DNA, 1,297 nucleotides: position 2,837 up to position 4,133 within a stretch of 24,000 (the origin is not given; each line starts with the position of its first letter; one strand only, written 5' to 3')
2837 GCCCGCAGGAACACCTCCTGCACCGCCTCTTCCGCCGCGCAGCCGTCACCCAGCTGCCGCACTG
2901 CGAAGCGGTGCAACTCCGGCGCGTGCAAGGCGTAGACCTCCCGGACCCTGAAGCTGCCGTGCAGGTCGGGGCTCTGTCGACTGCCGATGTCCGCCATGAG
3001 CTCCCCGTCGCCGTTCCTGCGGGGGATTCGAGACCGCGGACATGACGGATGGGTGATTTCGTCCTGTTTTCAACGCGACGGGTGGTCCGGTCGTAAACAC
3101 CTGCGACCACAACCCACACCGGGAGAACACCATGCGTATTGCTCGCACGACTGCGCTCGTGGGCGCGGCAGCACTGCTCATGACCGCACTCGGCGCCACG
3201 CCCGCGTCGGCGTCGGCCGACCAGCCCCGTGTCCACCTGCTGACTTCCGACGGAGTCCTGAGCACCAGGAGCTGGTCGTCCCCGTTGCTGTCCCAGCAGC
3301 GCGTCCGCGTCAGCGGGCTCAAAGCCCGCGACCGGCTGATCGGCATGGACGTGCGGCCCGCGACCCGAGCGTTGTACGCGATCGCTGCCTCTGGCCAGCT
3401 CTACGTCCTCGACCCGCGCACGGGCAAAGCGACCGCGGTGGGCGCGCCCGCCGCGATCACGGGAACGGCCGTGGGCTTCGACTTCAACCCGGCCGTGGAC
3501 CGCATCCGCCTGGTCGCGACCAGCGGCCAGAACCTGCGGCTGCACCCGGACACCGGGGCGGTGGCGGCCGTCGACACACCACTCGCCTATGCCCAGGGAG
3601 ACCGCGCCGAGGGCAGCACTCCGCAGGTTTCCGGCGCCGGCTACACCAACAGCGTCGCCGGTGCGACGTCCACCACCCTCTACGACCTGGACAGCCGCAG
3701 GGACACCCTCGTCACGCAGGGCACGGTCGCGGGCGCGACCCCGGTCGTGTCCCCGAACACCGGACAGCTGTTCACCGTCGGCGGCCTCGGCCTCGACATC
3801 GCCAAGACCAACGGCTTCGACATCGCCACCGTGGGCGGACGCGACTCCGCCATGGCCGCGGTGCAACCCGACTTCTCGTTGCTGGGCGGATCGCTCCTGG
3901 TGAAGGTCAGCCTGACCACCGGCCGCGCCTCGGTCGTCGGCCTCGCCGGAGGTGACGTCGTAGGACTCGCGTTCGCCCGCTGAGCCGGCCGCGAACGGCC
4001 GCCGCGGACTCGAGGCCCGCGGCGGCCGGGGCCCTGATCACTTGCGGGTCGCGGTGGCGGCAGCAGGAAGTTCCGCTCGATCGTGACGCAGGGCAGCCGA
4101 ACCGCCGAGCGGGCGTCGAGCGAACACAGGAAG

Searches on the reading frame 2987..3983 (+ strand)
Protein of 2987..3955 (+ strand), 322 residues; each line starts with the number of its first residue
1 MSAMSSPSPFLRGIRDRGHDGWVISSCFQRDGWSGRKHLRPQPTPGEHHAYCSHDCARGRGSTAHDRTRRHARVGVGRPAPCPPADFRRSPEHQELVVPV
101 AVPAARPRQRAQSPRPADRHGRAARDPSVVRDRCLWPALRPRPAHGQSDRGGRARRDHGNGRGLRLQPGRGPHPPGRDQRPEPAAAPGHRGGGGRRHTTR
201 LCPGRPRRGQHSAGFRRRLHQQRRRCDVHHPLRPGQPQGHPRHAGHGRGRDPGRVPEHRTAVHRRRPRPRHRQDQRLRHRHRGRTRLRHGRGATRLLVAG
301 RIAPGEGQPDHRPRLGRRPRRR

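Call 83: search_protein_families(library=pfam, proteins=[window:2987-3955:+, window:3132-3983:+], max_evalue=0.0001)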
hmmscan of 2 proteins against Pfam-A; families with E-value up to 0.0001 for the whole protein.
window:2987-3955:+ (322 aa): 0 families

window:3132-3983:+ (283 aa): 1 family
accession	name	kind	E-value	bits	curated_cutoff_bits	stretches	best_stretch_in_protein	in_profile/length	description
PF14339.12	DUF4394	-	4.1e-71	239.4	29.6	1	49-280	8-230/230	Domain of unknown function (DUF4394)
